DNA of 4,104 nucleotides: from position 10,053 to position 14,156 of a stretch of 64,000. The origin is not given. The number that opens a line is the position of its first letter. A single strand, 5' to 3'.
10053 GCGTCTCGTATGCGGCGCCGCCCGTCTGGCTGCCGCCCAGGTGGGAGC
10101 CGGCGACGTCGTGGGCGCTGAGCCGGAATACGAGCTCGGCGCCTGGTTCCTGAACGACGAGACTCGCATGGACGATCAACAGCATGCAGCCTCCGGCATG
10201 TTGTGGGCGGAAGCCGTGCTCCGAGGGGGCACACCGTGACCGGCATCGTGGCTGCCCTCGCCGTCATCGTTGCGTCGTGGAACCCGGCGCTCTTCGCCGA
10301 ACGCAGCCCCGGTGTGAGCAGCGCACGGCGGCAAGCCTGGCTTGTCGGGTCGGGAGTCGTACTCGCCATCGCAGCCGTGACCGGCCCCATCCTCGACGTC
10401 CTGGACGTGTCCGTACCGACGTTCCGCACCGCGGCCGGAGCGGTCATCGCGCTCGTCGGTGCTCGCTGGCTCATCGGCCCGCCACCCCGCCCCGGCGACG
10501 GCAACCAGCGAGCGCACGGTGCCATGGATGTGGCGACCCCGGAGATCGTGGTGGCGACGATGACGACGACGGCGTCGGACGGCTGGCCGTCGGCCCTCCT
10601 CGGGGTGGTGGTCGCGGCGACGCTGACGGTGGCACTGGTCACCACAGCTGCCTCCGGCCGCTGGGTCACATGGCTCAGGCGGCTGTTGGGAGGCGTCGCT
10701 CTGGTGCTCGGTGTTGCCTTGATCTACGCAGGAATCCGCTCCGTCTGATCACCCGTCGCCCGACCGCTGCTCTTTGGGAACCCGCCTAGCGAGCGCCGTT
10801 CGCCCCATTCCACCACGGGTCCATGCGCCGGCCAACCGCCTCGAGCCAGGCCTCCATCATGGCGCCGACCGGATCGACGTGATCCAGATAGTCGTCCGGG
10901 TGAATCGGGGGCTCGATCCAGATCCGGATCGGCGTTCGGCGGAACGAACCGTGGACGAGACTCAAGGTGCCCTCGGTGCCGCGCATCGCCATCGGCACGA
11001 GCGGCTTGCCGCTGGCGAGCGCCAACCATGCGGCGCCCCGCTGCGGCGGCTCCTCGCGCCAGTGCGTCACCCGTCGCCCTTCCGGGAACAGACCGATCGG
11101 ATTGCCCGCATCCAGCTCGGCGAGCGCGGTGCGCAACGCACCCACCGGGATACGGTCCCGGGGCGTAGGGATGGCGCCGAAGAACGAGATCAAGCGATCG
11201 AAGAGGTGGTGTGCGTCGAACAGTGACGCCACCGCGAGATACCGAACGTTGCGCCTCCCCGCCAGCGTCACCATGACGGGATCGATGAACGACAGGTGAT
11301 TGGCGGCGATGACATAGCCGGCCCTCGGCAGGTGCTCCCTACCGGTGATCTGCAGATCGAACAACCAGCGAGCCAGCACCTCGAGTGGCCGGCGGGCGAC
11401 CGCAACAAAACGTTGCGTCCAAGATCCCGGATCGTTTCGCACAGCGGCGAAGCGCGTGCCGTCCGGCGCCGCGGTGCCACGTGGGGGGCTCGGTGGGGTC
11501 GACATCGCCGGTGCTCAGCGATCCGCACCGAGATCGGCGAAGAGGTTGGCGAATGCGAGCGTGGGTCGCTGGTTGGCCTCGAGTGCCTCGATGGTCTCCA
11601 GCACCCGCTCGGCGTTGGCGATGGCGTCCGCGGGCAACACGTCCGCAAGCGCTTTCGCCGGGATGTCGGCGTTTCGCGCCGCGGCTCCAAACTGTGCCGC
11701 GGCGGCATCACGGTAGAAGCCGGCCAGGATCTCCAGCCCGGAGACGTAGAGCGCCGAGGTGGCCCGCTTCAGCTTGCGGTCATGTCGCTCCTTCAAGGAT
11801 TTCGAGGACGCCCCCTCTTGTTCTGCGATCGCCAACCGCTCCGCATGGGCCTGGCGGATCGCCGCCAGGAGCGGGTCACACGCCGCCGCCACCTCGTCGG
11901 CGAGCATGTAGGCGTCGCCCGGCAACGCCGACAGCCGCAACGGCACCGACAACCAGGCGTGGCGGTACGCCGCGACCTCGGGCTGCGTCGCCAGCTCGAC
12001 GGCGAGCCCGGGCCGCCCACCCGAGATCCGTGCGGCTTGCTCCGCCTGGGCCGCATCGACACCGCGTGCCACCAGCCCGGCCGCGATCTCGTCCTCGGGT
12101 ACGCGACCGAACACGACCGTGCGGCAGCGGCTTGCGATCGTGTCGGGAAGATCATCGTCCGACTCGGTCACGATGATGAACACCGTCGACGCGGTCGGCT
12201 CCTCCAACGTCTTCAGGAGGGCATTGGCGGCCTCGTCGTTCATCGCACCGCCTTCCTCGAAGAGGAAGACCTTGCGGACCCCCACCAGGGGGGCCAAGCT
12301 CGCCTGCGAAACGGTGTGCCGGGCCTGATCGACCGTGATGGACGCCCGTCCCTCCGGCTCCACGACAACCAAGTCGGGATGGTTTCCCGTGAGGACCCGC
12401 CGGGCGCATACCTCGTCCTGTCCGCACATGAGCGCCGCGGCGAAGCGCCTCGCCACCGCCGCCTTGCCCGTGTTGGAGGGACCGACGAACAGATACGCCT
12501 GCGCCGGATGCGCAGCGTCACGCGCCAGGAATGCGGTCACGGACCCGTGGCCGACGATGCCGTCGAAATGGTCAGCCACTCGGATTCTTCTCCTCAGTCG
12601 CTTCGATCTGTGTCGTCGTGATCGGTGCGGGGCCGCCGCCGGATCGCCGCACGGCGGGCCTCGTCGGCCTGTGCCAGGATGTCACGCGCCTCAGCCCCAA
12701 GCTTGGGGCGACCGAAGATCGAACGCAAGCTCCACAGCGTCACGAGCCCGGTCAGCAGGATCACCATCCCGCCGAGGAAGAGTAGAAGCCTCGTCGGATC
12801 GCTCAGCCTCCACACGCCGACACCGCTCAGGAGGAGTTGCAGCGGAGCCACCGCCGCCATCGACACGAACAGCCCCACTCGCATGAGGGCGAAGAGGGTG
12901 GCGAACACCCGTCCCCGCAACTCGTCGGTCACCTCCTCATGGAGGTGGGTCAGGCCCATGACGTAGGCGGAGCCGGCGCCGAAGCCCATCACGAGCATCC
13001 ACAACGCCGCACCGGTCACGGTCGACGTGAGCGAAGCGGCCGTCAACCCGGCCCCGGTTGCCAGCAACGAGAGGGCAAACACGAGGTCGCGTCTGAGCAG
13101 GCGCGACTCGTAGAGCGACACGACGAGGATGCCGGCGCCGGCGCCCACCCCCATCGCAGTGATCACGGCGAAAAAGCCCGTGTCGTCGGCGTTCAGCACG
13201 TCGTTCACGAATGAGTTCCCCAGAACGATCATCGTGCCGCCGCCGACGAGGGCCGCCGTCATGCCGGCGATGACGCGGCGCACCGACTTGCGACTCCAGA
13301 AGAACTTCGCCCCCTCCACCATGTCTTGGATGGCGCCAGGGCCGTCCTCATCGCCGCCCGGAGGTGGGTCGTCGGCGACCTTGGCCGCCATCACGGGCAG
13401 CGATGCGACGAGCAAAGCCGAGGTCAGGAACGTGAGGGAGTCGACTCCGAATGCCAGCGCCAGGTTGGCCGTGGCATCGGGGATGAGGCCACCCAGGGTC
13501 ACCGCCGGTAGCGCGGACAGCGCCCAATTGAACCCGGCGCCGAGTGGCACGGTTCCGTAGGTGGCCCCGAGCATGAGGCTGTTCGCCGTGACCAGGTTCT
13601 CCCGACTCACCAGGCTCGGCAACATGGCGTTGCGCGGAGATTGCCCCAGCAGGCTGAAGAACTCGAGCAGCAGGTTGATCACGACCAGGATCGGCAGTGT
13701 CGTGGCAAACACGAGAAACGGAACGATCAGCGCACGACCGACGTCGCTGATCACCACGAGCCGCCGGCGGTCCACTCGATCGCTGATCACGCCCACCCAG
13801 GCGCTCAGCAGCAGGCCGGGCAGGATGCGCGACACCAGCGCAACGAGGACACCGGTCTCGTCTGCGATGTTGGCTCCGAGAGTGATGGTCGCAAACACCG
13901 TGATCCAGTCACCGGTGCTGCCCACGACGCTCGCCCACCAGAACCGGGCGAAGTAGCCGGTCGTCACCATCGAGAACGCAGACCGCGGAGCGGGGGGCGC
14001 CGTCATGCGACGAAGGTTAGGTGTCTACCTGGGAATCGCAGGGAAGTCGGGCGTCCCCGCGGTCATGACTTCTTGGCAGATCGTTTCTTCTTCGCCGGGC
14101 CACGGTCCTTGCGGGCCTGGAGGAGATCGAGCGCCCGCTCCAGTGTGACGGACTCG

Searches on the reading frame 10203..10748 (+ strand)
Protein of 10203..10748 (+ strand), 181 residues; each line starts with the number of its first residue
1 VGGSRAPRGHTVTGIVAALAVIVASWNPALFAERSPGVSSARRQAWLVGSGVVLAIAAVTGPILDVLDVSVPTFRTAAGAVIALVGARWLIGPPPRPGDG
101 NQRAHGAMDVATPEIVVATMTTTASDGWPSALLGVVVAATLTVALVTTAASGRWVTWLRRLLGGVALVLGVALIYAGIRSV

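Call 14: search_protein_families(library=pfam, proteins=[window:10203-10748:+], max_evalue=0.01)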
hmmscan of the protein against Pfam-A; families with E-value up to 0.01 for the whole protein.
window:10203-10748:+ (181 aa): 1 family
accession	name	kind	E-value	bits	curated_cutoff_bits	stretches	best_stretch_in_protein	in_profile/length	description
PF01914.23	MarC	-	0.0016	18.3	23.9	0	48-117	45-115/203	MarC family integral membrane protein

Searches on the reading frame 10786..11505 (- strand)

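Call 14: search_protein_families(library=pfam, proteins=[window:10786-11505:-], max_evalue=0.01)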
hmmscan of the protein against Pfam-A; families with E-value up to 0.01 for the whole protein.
window:10786-11505:- (239 aa): 1 family
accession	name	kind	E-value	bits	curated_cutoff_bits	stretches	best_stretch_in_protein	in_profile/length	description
PF01553.26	Acyltransferase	-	4e-17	62.7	23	1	51-174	2-131/132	Acyltransferase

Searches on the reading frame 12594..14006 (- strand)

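Call 46: search_protein_families(library=pfam, proteins=[window:12594-14006:-], max_evalue=0.001)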
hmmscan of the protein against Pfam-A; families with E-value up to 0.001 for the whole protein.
window:12594-14006:- (470 aa): 2 families
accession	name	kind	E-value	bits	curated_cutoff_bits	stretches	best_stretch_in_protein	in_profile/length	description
PF07690.21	MFS_1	-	4.7e-19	68.9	33.4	2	25-382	4-346/347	Major Facilitator Superfamily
PF05977.19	MFS_3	-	1.3e-11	44.1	27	1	9-368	2-341/524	Transmembrane secretion effector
